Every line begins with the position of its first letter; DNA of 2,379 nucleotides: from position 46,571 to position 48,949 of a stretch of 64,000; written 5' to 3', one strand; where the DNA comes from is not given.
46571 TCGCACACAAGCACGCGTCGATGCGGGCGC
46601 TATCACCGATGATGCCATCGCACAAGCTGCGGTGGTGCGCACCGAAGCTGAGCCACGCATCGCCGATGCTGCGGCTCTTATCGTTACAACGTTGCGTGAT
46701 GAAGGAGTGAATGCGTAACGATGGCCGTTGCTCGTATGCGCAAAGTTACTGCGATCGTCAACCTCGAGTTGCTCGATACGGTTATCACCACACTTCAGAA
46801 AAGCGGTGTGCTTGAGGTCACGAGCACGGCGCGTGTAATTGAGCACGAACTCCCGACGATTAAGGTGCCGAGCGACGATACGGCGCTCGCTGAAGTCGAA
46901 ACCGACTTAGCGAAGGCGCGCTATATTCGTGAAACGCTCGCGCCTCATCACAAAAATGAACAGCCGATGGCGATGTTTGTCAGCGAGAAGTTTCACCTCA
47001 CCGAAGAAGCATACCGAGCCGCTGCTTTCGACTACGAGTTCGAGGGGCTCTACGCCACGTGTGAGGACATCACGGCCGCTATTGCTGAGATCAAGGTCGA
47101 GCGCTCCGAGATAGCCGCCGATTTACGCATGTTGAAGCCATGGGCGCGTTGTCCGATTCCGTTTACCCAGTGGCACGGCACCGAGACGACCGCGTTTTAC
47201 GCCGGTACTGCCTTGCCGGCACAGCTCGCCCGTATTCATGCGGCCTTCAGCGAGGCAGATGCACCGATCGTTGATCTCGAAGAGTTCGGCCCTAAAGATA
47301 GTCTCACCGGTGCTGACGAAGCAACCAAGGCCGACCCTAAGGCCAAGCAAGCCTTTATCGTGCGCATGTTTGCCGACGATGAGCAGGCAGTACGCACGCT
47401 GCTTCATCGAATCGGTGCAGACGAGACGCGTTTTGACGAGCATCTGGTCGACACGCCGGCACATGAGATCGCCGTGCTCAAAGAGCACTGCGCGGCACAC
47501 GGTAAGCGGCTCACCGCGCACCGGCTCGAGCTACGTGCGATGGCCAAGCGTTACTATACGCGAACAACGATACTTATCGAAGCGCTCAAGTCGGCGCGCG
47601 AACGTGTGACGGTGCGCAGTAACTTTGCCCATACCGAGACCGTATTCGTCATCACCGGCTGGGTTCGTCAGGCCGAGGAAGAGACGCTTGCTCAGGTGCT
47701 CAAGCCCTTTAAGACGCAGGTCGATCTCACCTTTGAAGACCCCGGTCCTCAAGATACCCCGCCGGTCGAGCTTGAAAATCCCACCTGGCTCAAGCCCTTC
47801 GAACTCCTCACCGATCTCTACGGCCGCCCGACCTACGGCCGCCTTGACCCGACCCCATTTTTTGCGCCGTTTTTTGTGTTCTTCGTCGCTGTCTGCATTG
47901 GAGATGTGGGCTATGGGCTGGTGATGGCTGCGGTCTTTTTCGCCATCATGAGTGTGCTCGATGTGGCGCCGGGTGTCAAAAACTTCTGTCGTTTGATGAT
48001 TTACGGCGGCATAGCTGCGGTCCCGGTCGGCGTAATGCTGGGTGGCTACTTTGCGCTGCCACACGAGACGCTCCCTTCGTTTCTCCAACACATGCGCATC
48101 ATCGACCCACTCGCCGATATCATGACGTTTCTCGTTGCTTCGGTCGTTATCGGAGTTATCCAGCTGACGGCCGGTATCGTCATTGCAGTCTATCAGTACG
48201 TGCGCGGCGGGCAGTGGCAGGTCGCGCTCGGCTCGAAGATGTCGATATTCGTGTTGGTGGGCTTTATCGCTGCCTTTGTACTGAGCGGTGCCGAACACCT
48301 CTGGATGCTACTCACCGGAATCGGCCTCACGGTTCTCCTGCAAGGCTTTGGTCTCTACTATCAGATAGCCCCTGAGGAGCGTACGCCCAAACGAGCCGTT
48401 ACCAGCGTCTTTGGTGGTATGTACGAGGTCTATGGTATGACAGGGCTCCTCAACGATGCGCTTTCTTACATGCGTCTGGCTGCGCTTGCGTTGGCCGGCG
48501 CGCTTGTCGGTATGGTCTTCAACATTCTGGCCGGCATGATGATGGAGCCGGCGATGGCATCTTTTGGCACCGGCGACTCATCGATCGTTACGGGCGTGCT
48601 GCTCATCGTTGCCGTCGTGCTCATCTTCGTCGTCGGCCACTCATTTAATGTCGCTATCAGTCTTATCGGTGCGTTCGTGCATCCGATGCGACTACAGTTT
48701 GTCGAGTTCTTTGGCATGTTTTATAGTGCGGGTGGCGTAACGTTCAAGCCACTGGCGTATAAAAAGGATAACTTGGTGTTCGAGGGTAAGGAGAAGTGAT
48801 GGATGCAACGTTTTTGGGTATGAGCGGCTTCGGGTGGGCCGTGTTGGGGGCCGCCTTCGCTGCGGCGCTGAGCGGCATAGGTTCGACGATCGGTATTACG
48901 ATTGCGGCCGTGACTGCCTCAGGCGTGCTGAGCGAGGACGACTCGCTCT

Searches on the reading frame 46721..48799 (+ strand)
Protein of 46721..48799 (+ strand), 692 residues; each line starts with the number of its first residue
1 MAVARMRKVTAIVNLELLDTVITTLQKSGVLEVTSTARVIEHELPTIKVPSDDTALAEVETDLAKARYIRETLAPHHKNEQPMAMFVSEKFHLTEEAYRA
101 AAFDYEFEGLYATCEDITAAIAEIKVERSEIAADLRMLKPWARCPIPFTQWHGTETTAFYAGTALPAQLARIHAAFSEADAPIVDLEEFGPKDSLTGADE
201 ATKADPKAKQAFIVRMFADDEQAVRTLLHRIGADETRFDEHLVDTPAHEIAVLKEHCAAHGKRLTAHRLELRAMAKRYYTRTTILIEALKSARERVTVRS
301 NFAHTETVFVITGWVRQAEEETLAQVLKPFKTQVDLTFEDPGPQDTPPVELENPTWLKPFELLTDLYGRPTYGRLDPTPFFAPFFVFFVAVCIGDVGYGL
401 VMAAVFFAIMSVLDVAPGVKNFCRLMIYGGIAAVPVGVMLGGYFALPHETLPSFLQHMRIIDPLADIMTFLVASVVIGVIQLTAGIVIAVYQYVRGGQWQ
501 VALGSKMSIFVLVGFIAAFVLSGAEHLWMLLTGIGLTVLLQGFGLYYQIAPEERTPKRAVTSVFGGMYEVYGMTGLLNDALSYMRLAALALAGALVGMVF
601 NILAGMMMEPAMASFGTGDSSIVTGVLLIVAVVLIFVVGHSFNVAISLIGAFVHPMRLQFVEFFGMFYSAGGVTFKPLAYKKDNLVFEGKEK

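Call 8: search_protein_families(library=pfam, proteins=[window:46721-48799:+])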
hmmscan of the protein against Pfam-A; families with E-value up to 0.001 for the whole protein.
window:46721-48799:+ (692 aa): 1 family
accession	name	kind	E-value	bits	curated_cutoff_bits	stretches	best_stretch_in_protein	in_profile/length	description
PF01496.24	V_ATPase_I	-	6.6e-20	71.1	30.7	2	300-407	300-411/815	V-type ATPase 116kDa subunit family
